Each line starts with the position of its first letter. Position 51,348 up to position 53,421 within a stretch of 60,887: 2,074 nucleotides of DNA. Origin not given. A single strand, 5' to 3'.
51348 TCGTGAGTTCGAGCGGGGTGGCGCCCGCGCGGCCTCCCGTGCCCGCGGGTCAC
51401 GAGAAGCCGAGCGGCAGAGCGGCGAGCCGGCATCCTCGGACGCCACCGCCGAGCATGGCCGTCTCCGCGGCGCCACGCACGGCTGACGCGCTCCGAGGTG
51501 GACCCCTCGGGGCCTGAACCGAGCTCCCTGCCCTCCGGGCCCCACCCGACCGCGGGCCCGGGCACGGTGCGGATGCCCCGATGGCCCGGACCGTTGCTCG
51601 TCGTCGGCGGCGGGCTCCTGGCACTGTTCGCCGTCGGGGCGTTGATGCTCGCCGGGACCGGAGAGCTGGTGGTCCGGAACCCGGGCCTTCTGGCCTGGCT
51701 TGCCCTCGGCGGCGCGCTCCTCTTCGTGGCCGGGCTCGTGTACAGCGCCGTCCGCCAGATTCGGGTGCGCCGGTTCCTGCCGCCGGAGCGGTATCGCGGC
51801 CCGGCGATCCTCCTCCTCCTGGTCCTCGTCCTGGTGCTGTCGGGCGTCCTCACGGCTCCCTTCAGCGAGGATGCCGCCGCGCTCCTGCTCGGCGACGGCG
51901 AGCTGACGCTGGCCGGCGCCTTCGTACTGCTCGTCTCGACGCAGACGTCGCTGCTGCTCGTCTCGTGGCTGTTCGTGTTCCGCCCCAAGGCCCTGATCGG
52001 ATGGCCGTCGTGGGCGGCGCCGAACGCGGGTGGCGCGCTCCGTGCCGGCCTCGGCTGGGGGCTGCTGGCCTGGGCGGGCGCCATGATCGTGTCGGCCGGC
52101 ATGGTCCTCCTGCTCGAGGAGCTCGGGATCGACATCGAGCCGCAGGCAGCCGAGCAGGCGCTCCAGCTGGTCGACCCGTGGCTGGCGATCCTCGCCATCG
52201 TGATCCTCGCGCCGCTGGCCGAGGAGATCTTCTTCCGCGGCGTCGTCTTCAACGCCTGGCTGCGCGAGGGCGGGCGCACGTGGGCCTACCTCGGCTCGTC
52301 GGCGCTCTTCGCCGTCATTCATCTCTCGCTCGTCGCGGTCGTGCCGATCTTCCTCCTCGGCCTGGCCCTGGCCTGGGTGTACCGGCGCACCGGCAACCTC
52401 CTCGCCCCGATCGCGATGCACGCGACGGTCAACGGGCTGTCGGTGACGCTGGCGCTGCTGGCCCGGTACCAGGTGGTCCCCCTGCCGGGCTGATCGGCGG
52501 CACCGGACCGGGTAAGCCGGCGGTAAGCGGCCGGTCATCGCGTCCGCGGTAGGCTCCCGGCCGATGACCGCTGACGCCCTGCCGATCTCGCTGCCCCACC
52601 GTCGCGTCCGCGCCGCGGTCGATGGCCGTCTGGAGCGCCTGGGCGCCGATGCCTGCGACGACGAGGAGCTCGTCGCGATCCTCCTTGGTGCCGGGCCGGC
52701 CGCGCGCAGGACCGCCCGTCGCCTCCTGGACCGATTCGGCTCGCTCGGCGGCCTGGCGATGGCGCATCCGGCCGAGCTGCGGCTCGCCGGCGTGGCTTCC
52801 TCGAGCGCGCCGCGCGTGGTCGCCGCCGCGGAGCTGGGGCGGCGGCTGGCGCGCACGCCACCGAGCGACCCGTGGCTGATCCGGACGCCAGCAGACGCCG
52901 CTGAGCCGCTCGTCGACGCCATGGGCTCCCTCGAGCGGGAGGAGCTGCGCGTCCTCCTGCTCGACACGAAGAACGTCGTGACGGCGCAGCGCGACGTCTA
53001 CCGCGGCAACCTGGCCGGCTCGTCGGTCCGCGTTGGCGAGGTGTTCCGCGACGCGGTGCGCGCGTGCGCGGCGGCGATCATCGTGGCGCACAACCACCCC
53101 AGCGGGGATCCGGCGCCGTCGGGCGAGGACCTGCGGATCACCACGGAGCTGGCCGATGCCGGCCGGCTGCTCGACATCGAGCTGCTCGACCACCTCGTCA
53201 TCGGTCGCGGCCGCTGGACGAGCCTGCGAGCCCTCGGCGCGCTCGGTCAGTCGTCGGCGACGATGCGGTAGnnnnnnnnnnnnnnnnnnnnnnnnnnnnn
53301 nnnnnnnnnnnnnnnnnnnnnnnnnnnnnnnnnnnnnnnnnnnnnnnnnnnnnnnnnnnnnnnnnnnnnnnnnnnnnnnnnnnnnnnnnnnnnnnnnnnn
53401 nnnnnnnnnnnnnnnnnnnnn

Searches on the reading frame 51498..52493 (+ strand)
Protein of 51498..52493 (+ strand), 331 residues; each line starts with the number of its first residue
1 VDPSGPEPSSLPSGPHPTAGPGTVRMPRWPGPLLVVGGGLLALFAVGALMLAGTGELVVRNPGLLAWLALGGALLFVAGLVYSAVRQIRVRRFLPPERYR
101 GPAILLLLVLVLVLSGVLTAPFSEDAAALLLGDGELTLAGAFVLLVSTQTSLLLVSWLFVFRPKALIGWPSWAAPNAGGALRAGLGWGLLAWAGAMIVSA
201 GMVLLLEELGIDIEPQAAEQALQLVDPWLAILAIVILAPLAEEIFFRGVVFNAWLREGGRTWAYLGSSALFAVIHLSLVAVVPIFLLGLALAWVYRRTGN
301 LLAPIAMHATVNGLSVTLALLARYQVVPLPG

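Call 38: search_protein_families(library=pfam, proteins=[window:51498-52493:+], max_evalue=0.01)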
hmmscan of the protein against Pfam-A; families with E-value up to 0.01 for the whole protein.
window:51498-52493:+ (331 aa): 1 family
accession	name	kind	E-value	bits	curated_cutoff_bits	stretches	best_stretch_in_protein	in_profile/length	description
PF02517.21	Rce1-like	-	1.9e-23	83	22.4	1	226-313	3-92/93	Type II CAAX prenyl endopeptidase Rce1-like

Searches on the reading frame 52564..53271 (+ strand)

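Call 38: search_protein_families(library=pfam, proteins=[window:52564-53271:+], max_evalue=0.01)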
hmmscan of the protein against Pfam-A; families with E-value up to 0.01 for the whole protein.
window:52564-53271:+ (235 aa): 3 families
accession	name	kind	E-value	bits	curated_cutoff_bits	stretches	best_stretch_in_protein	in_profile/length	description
PF04002.20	RadC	-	9.4e-37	126.1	22.1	1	106-224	1-119/121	RadC-like JAB domain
PF20582.4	UPF0758_N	-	2.1e-06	28.1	27.1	1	22-78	13-72/77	UPF0758 N-terminal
PF14464.11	Prok-JAB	-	0.006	16.9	25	0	161-208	58-95/114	Prokaryotic homologs of the JAB domain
